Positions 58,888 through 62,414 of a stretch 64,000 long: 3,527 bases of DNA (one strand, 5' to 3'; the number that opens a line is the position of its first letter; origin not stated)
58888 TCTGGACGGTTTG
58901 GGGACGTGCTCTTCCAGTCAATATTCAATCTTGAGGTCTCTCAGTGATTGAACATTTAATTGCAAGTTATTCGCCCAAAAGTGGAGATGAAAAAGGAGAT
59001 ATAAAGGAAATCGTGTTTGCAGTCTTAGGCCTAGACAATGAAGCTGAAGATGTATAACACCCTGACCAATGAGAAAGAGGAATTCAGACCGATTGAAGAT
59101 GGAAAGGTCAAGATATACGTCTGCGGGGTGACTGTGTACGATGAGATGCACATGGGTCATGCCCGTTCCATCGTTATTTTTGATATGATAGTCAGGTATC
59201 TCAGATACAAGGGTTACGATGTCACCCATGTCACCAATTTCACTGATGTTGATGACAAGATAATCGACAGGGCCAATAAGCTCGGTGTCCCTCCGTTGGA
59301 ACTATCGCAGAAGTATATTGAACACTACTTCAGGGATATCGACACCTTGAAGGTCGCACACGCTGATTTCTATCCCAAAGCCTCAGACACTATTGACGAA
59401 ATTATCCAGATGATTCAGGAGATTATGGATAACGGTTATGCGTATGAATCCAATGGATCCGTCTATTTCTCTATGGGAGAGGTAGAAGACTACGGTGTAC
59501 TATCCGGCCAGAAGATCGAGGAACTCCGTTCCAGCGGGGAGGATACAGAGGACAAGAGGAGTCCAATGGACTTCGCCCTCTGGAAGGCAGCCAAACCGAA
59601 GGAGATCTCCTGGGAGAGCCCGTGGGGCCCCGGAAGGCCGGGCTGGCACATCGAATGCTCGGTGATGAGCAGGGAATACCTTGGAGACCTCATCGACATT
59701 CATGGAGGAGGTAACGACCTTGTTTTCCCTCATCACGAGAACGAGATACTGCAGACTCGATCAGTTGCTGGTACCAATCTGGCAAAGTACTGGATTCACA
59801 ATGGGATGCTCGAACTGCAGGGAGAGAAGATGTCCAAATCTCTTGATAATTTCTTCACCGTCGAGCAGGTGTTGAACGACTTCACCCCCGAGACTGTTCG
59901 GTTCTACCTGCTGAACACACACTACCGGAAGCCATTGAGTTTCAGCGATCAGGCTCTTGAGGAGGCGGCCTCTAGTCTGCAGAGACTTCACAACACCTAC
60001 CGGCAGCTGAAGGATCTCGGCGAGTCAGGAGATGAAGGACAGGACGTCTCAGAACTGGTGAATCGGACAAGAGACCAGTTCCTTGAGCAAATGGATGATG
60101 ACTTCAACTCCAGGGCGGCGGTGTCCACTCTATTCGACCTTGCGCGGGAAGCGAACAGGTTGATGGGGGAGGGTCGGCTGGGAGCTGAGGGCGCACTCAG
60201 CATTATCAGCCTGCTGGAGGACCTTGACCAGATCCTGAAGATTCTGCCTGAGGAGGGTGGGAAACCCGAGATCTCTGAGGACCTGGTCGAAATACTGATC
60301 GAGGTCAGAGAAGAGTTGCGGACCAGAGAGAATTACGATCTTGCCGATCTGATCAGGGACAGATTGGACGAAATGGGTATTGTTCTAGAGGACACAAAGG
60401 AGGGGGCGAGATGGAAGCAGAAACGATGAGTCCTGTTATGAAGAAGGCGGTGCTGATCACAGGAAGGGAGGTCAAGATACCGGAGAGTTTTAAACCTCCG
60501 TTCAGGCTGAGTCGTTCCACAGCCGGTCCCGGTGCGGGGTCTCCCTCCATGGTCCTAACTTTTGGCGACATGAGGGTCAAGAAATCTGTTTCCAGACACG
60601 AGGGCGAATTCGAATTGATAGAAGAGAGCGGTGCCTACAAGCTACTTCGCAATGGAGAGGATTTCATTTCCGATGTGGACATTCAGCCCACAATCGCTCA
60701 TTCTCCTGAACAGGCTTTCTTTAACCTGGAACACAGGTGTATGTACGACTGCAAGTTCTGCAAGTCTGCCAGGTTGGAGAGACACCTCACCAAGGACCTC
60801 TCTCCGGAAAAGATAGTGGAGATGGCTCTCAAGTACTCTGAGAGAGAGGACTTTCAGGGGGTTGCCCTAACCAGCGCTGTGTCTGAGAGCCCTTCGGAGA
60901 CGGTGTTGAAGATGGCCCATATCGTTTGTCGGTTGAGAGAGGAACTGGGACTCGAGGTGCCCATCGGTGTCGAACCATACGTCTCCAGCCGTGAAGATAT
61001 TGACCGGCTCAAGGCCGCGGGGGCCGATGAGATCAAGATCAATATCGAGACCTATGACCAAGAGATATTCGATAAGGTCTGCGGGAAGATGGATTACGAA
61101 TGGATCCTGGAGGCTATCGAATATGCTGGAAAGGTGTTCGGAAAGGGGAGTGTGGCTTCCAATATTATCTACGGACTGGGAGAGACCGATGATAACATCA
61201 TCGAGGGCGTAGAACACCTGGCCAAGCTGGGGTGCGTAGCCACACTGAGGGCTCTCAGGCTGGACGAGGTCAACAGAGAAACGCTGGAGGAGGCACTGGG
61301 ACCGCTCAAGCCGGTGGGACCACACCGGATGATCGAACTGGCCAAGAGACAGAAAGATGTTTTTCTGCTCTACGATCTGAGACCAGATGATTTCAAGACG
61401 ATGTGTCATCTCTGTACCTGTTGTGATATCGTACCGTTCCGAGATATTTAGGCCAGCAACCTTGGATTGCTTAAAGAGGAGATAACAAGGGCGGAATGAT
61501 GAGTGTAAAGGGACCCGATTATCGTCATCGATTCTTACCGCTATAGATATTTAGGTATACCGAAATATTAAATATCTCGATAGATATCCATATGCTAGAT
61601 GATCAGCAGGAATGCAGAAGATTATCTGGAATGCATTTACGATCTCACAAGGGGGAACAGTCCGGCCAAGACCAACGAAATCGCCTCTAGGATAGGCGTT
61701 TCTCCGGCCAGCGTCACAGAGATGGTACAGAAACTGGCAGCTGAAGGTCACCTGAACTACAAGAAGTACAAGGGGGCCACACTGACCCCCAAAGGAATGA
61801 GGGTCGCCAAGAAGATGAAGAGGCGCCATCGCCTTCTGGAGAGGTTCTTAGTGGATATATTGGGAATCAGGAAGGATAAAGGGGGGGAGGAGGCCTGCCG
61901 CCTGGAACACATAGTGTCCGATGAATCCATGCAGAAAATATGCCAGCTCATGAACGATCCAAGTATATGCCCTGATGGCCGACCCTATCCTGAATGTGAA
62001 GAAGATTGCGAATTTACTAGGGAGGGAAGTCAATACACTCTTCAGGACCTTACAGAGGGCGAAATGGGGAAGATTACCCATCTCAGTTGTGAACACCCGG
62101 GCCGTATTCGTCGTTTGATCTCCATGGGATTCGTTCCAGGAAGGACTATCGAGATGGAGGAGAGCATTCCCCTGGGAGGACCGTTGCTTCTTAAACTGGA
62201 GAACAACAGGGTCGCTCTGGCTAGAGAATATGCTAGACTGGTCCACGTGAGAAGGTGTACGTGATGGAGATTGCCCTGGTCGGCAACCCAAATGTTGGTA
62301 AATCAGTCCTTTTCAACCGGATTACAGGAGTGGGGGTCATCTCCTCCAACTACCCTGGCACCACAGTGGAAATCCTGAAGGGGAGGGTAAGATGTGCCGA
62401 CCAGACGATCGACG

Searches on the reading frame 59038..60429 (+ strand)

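Call 59: search_protein_families(library=pfam, proteins=[window:59038-60429:+], max_evalue=0.000001)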
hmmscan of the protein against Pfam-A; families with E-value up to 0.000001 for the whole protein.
window:59038-60429:+ (463 aa): 5 families
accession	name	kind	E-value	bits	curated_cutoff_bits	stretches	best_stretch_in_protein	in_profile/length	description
PF01406.26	tRNA-synt_1e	-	1.9e-128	428.5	27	1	16-311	2-300/301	tRNA synthetases class I (C) catalytic domain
PF09334.17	tRNA-synt_1g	-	2.1e-21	76.6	20.1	1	35-146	12-124/391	tRNA synthetases class I (M)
PF09190.17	DALR_2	-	1.9e-11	44.8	22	1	347-403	1-56/57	DALR domain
PF00133.28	tRNA-synt_1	-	8.7e-11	41.6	22.7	0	225-302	335-413/414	tRNA synthetases class I (I, L, M and V)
PF01921.24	tRNA-synt_1f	-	2e-10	40.6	27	0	261-325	279-341/360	tRNA synthetases class I (K)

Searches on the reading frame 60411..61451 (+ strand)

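Call 59: search_protein_families(library=pfam, proteins=[window:60411-61451:+], max_evalue=0.000001)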
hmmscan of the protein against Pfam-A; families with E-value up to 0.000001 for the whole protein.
window:60411-61451:+ (346 aa): 1 family
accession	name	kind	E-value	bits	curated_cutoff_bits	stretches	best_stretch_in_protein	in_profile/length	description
PF04055.27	Radical_SAM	-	4.9e-21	76.1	29.5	1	108-265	5-161/166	Radical SAM superfamily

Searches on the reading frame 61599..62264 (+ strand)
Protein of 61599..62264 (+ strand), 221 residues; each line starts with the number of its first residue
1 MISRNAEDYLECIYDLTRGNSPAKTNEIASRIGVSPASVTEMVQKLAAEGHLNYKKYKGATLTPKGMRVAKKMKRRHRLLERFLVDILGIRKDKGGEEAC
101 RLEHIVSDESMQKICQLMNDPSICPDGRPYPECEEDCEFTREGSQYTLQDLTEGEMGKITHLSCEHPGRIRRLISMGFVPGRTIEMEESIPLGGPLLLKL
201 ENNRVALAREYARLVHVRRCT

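Call 59: search_protein_families(library=pfam, proteins=[window:61599-62264:+], max_evalue=0.000001)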
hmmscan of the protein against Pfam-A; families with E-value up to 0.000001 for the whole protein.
window:61599-62264:+ (221 aa): 3 families
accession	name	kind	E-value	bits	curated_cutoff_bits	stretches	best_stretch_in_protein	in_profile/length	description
PF02742.21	Fe_dep_repr_C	-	1.9e-26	92.3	27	1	63-131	1-69/70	Iron dependent repressor, metal binding and dimerisation domain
PF01325.25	Fe_dep_repress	-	1.2e-21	77.1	26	1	1-60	1-60/60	Iron dependent repressor, N-terminal DNA binding domain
PF04023.20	FeoA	-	4.6e-16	59.1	23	1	147-218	2-73/74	FeoA domain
